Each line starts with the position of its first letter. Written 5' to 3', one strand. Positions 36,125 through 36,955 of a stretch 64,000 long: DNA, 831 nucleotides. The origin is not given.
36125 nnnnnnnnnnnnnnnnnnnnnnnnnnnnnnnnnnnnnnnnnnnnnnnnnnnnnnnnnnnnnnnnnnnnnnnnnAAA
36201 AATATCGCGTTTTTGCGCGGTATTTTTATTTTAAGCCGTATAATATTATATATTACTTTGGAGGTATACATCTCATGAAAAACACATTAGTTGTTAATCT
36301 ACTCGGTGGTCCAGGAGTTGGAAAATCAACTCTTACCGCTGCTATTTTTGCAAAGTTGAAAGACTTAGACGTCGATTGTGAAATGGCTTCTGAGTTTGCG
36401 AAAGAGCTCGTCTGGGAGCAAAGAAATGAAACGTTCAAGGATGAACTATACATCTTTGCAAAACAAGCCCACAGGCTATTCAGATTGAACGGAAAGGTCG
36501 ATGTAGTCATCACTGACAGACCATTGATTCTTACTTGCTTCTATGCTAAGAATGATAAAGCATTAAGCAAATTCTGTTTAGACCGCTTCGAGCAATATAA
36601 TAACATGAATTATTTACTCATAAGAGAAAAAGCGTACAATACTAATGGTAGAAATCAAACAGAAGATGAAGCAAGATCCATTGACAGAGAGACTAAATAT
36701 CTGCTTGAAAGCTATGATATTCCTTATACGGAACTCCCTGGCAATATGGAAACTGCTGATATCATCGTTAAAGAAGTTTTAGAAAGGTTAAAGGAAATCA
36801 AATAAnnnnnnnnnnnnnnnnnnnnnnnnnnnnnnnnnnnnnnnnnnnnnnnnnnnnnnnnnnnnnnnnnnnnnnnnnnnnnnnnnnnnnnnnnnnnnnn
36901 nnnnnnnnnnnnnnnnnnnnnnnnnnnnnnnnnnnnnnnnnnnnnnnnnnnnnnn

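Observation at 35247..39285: Contiguous tRNA/RNA-repair module: Thg1-like 3'-5' polymerase - P-loop kinase - 395-aa unknown - Rnl2-like RNA ligase - MazG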

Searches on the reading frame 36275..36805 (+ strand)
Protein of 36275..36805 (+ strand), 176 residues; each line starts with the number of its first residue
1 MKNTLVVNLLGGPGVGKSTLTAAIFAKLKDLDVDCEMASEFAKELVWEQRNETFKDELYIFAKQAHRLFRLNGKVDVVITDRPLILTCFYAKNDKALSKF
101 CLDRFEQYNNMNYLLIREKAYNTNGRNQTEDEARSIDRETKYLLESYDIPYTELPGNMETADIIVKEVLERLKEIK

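Call 3: search_protein_families(library=pfam, proteins=[window:36275-36805:+], max_evalue=0.01)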
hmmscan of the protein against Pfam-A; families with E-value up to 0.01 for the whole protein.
window:36275-36805:+ (176 aa): 4 families
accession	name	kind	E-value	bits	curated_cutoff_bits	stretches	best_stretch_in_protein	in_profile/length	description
PF13521.12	AAA_28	-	4.4e-15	56.7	27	1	7-159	2-162/164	AAA domain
PF13245.12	AAA_19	-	0.0053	17.4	25.1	1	6-34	13-41/134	AAA domain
PF20720.3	nSTAND3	-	0.0053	16.9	27.2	0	5-37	18-50/155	Novel STAND NTPase 3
PF00931.28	NB-ARC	-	0.0084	15.8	23.5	0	4-32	18-46/248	NB-ARC domain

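Call 4: search_protein_families(library=phrogs, proteins=[window:36275-36805:+], max_evalue=0.001)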
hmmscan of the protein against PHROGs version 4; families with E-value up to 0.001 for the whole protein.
window:36275-36805:+ (176 aa): 2 families
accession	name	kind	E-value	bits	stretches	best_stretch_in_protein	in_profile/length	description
phrog_2107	-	other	7.5e-19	69.2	1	3-153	2-174/201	thymidylate kinase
phrog_761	-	other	0.00013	22.7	1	2-94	17-118/362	thymidylate kinase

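Call 23: search_solved_structures(query=window:36275-36805:+, max_evalue=1, show_alignments=2)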
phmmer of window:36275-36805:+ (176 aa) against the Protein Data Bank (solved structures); distinct sequences matched with E-value up to 1: 9.
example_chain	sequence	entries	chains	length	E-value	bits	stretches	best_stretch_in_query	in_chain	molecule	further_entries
2ht6_A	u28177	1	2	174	0.093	15.8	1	7-44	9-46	GTP-binding protein GEM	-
2cjw_A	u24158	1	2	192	0.13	15.3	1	7-44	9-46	GTP-BINDING PROTEIN GEM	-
2g3y_A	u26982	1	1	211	0.13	15.3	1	7-43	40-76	GTP-binding protein GEM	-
9b4s_B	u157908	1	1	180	0.45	13.6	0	9-51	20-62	Ras-related protein R-Ras2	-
1ki9_A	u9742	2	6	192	0.5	13.4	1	1-87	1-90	adenylate kinase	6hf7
6pjw_A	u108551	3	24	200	0.57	13.2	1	1-39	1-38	Adenylate kinase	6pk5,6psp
1f48_A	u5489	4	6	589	0.65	13.1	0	7-38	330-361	ARSENITE-TRANSLOCATING ATPASE | ARSENICAL PUMP-DRIVING ATPASE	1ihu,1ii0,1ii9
1mky_A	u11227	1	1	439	0.68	13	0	7-70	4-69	Probable GTP-binding protein engA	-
1clu_A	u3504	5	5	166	0.95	12.5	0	9-46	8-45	TRANSFORMING PROTEIN P21/H-RAS-1 | C-HA-RAS | C-H-RAS P21 PROTEIN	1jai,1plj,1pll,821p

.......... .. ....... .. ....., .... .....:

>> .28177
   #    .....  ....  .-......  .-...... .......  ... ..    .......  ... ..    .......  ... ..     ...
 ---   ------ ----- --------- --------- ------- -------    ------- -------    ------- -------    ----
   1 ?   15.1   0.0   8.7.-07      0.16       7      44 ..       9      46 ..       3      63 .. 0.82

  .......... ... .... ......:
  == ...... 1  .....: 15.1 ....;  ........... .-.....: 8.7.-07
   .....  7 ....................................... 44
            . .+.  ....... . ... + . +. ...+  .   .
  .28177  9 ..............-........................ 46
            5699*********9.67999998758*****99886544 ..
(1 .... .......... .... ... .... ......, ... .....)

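Call 65: search_solved_structures(query=A3, max_evalue=1, show_alignments=1)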
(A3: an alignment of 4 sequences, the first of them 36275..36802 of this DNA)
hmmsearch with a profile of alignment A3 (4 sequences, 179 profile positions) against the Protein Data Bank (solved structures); distinct sequences matched with E-value up to 1: 42.
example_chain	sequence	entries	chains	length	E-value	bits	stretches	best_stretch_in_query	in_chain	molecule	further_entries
2jas_A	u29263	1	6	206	0.00075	22.3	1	7-109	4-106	DEOXYGUANOSINE KINASE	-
2jaq_A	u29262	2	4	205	0.00092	22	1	7-109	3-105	DEOXYGUANOSINE KINASE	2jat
6pjw_A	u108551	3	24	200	0.0052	19.5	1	1-39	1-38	Adenylate kinase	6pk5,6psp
5xc3_A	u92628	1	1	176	0.014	18.1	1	4-65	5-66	Probable Rab-related GTPase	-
2ht6_A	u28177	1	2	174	0.019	17.7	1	7-45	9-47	GTP-binding protein GEM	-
3l76_A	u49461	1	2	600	0.021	17.6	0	7-39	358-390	Aspartokinase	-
1tev_A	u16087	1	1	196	0.023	17.4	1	3-28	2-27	UMP-CMP kinase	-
2cjw_A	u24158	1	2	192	0.026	17.3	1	7-45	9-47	GTP-BINDING PROTEIN GEM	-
7e9v_A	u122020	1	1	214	0.027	17.2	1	3-28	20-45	UMP-CMP kinase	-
2g3y_A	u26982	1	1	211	0.029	17.1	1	7-45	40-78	GTP-binding protein GEM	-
2yvu_A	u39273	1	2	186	0.033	17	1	2-54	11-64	Probable adenylyl-sulfate kinase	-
4i1u_A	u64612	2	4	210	0.033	16.9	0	33-83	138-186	Dephospho-CoA kinase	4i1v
1ki9_A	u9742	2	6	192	0.038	16.8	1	1-39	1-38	adenylate kinase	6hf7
5xc5_A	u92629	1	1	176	0.05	16.4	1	4-62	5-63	Probable Rab-related GTPase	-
3bpd_A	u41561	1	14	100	0.05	16.3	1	100-173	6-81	Uncharacterized protein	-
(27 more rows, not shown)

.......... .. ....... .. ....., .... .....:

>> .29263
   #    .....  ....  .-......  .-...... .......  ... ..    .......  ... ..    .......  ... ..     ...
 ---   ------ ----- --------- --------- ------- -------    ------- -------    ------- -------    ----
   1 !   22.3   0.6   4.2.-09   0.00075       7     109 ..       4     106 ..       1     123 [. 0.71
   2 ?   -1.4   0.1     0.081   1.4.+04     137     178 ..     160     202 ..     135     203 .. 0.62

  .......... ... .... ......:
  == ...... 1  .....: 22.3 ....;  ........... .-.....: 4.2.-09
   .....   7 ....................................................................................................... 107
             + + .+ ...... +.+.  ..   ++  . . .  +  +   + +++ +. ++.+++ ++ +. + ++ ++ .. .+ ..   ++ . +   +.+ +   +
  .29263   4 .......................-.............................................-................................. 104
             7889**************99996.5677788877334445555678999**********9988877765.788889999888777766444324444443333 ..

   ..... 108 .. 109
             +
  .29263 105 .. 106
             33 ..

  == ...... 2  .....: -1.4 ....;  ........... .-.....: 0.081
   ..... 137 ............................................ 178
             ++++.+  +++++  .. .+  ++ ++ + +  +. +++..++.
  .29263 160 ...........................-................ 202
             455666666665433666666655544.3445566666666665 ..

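Call 68: find_homologous_proteins(query=window:36275-36802:+, max_evalue=0.00001)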
Query window:36275-36802:+ (176 aa): 572 proteins with E <= 0.00001 among 990 candidates; the best 120 are listed.
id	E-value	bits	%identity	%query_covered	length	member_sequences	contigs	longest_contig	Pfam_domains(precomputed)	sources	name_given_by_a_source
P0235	2.6e-111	387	100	100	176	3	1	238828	PF13521.13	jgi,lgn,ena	-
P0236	2.0e-107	374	96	100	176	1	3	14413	PF13521.13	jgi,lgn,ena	jgi:deoxyadenosine/deoxycytidine kinase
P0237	3.5e-107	373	96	100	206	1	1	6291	PF13521.13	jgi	-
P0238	1.6e-101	355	89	100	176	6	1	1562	PF13521.13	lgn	-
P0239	2.7e-98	344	89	98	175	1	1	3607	PF13521.13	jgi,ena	-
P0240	2.4e-97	341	87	100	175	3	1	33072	PF13521.13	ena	-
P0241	2.1e-96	338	88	98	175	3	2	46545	PF13521.13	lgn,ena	-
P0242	3.1e-95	335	86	98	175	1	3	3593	PF13521.13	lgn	-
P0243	1.2e-91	323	84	100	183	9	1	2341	PF13521.13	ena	-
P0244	2.8e-91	322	84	98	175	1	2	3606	PF13521.13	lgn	-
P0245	5.5e-91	321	83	98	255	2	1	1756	PF13521.13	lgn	-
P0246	1.4e-90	319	83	98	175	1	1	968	PF13521.13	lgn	-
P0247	2.1e-90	319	84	98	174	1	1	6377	PF13521.13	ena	-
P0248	1.1e-89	316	81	98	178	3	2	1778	PF13521.13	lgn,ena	-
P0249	1.2e-89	316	83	98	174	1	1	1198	PF13521.13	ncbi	-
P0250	2.9e-89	315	83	98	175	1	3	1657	PF13521.13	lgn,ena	-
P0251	3.5e-89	315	82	99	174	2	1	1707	PF13521.13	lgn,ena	-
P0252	2.9e-88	312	82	98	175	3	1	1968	PF13521.13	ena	-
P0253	2.3e-87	309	79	100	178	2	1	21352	PF13521.13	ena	-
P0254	5.1e-86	305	78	98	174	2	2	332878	PF13521.13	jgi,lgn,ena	-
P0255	1.2e-83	297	78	99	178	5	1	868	PF13521.13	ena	-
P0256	3.1e-83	295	81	98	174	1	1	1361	PF13521.13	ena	-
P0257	4.9e-81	288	76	98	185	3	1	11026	PF13521.13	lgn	-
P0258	6.5e-80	285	75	100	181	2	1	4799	PF13521.13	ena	-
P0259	1.4e-79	284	72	98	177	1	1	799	PF13521.13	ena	-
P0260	3.1e-79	282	71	99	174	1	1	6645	PF13521.13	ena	-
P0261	4.6e-79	282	74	97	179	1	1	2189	PF13521.13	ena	-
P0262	2.0e-78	280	72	98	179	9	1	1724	PF13521.13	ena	-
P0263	1.3e-77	277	71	98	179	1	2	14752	PF13521.13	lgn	-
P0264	5.1e-77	275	70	98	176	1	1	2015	PF13521.13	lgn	-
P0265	1.0e-76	274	71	100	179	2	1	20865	PF13521.13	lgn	-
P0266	2.1e-75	270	69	98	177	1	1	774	PF13521.13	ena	-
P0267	6.3e-75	269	68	98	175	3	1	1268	PF13521.13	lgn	-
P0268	2.7e-74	266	74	97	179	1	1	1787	PF13521.13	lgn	-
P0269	1.2e-73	264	67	98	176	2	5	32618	PF13521.13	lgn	-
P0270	2.2e-72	260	66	98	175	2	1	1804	PF13521.13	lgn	-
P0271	2.3e-72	260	67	98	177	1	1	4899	PF13521.13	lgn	-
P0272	4.5e-72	259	67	98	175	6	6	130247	PF13521.13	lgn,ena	-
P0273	2.8e-70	253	71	97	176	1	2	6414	PF13521.13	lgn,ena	-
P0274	1.0e-69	252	66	96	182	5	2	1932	PF13521.13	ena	-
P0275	1.5e-69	251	66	98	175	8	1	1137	PF13521.13,PF06279.17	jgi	jgi:hypothetical protein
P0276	2.9e-69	250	63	98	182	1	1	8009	PF13521.13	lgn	-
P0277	1.8e-68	247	61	99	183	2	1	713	PF13521.13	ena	-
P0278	7.5e-67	242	62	98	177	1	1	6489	PF13521.13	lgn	-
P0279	2.2e-66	241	62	99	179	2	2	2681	PF13521.13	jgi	-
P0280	5.4e-65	236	66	95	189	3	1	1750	PF13521.13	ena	-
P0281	1.9e-64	234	65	94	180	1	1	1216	PF13521.13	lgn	-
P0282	1.9e-62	228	63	100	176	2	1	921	PF13521.13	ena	-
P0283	1.3e-60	222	65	88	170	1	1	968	PF13521.13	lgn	-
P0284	1.9e-60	221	64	93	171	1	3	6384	PF13521.13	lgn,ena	-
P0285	2.0e-60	221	64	93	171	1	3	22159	PF13521.13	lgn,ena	-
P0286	2.8e-60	221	63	93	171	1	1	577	PF13521.13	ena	-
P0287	3.8e-60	220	62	97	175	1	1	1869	PF13521.13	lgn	-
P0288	5.1e-60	220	63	93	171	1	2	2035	PF13521.13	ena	-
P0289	6.3e-60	220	61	97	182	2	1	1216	PF13521.13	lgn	-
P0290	7.1e-60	220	63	93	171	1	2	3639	PF13521.13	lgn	-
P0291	9.5e-60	219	63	93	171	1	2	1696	PF13521.13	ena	-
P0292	1.0e-59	219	63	93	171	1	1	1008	PF13521.13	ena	-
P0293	1.4e-59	219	64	93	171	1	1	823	PF13521.13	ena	-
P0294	1.4e-59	219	63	93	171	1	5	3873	PF13521.13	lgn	-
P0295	1.5e-59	218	63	93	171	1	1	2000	PF13521.13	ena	-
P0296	2.8e-59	218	62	93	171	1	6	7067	PF13521.13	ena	-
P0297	3.7e-59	217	58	98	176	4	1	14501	PF13521.13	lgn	-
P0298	4.4e-59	217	63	93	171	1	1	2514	PF13521.13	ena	-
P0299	6.4e-59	216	63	93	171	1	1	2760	PF13521.13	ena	-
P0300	7.0e-59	216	63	93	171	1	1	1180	PF13521.13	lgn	-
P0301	8.0e-59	216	63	93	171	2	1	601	PF13521.13,PF06279.17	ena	-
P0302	1.3e-58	215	66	86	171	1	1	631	PF13521.13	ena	-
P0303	1.3e-58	215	64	89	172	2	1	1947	PF13521.13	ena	-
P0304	1.4e-58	215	59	98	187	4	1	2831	PF13521.13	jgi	jgi:predicted ATPase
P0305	1.8e-58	215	57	98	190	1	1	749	PF13521.13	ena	-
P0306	1.9e-58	215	63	93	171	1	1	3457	PF13521.13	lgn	-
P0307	2.0e-58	215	62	93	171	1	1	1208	PF13521.13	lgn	-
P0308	2.4e-58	215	65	82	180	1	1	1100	PF13521.13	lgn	-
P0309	2.5e-58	214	62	93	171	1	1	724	PF13521.13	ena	-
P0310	3.0e-58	214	62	93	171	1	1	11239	PF13521.13,PF06279.17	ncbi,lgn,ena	-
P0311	3.1e-58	214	59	98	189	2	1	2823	PF13521.13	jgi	jgi:hypothetical protein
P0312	3.5e-58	214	62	93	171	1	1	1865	PF13521.13,PF06279.17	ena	-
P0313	3.5e-58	214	60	97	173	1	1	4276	PF13521.13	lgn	-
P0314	3.7e-58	214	55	94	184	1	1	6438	PF13521.13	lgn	-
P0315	4.0e-58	214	62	93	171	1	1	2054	PF13521.13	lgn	-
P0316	4.8e-58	214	60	99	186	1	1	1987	PF13521.13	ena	-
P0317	5.4e-58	213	62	93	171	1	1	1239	PF13521.13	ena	-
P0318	5.7e-58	213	58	98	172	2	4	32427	PF13521.13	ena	-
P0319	6.1e-58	213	62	93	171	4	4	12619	PF13521.13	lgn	-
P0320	7.1e-58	213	60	96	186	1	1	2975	PF13521.13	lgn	-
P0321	8.8e-58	213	61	93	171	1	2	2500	PF13521.13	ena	-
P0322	9.4e-58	213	66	86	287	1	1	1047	PF24883.3,PF13521.13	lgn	-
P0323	1.0e-57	213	62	93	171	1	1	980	PF13521.13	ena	-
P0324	1.6e-57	212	59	98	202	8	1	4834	PF13521.13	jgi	jgi:hypothetical protein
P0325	2.0e-57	212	62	93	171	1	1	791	PF13521.13,PF06279.17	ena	-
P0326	2.1e-57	212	60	95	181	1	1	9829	PF13521.13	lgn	-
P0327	2.3e-57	211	62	93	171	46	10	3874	PF13521.13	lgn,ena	-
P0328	2.4e-57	211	62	93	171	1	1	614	PF13521.13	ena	-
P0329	2.7e-57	211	60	89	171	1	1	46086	PF13521.13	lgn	-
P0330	3.4e-57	211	56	98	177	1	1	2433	PF13521.13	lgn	-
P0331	4.3e-57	210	56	97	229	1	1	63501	PF13521.13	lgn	-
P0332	5.5e-57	210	60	93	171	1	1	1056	PF13521.13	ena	-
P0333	5.6e-57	210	63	89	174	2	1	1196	PF13521.13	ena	-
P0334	6.1e-57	210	61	93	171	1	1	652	PF13521.13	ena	-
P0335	1.1e-56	209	59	98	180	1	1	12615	PF13521.13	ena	-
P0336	1.9e-56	208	56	99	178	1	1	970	PF13521.13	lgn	-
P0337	2.1e-56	208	62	93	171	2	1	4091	PF13521.13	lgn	-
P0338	3.2e-56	208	54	98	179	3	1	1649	PF13521.13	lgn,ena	-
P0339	3.5e-56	208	62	93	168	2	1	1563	PF13521.13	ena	-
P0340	4.6e-56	207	56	99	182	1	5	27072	PF13521.13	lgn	-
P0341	5.3e-56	207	60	95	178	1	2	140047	PF13521.13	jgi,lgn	jgi:nicotinamide riboside kinase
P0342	6.5e-56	207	56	98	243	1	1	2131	PF13521.13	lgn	-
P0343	7.5e-56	206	62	89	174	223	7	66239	PF13521.13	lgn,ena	-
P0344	7.7e-56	206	56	100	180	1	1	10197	PF13521.13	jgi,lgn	jgi:nicotinamide riboside kinase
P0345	9.4e-56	206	59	95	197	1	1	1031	PF13521.13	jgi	jgi:nicotinamide riboside kinase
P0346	9.5e-56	206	61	93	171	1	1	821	PF13521.13,PF06279.17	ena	-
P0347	1.2e-55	206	62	89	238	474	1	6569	PF13521.13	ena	-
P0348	1.2e-55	206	59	94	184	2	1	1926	PF13521.13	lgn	-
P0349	2.1e-55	205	57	97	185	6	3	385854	PF13521.13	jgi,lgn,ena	-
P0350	2.1e-55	205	58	98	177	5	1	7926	PF13521.13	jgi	jgi:nicotinamide riboside kinase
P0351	2.4e-55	205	60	89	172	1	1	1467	PF13521.13,PF06279.17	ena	-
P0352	2.6e-55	205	63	86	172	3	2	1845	PF13521.13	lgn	-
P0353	2.6e-55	205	59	98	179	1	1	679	PF13521.13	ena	-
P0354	2.6e-55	205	59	98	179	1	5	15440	PF13521.13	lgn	-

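Call 78: predict_structure(alignment_id=A4)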
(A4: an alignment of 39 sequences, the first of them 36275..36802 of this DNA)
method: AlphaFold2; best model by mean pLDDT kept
length: 176 residues; sequences in the alignment: 39
mean_pLDDT: 89.0   pTM: 0.87
mean pLDDT of the five models: 89.0, 88.0, 87.9, 86.3, 85.0
residues with pLDDT >= 90: 115; 70-90: 45; 50-70: 14; < 50: 2
segments of 3 or more residues with pLDDT < 50: none
pLDDT, mean of each block of 10 residues (from residue 1): 95 91 98 93 56 72 89 97 87 88 95 92 75 91 96 97 98 92
secondary structure, 60 per line:
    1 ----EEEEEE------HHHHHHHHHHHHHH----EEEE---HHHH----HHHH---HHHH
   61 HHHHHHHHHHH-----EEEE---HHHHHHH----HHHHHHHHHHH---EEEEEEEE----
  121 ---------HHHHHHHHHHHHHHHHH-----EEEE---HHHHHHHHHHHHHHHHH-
elements in order: E5-10 H17-30 E35-38 H42-45 H50-53 H57-71 E77-80 H84-90 H95-105 E109-116 H130-146 E152-155 H159-175

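Call 88: search_protein_families(library=ncbifam, max_evalue=0.001, proteins=[window:36275-36805:+])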
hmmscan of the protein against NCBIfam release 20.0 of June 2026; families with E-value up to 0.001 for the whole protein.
window:36275-36805:+ (176 aa): 0 families

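Call 95: find_related_loci(query=A4, collection=viral_contigs, flank=10000)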
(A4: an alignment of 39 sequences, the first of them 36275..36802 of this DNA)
Query A4 (176 aa) in viral_contigs; peptide patterns used: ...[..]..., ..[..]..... (x = any residue, [..] = any of these).
190 stretches matched a pattern; 57 encode a relative of the query (tblastn E <= 1e-3); 57 distinct loci.
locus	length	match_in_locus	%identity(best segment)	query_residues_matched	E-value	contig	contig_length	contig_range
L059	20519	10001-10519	78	1-173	1e-92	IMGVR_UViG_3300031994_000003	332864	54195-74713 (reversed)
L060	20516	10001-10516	60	1-168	1e-62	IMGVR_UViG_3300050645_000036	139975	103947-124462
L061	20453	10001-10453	63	1-151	4e-61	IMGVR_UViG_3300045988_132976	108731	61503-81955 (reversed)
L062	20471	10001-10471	61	1-157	3e-61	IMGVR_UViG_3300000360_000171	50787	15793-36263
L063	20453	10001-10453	63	1-151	3e-61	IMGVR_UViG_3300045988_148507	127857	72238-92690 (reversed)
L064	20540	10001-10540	54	1-176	5e-61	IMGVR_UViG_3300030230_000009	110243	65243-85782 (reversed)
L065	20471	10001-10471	61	1-157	5e-61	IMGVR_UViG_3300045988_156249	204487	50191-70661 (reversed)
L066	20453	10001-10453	63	1-151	8e-61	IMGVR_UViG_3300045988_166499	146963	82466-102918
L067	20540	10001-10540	54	1-176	5e-61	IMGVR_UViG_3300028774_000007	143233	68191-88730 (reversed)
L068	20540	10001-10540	54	1-176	5e-61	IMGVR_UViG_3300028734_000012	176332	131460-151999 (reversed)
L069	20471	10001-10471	61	1-157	1e-60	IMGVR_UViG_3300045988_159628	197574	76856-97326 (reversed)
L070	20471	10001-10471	61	1-157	1e-60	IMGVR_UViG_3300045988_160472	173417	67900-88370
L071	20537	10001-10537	56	1-167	4e-61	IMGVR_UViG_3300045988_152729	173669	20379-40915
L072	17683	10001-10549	54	1-174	5e-58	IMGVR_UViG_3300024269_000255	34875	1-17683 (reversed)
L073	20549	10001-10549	54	1-174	5e-58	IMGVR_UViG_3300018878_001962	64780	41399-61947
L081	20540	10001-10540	54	1-176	5e-61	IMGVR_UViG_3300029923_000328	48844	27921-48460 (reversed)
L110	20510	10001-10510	32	4-169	2e-23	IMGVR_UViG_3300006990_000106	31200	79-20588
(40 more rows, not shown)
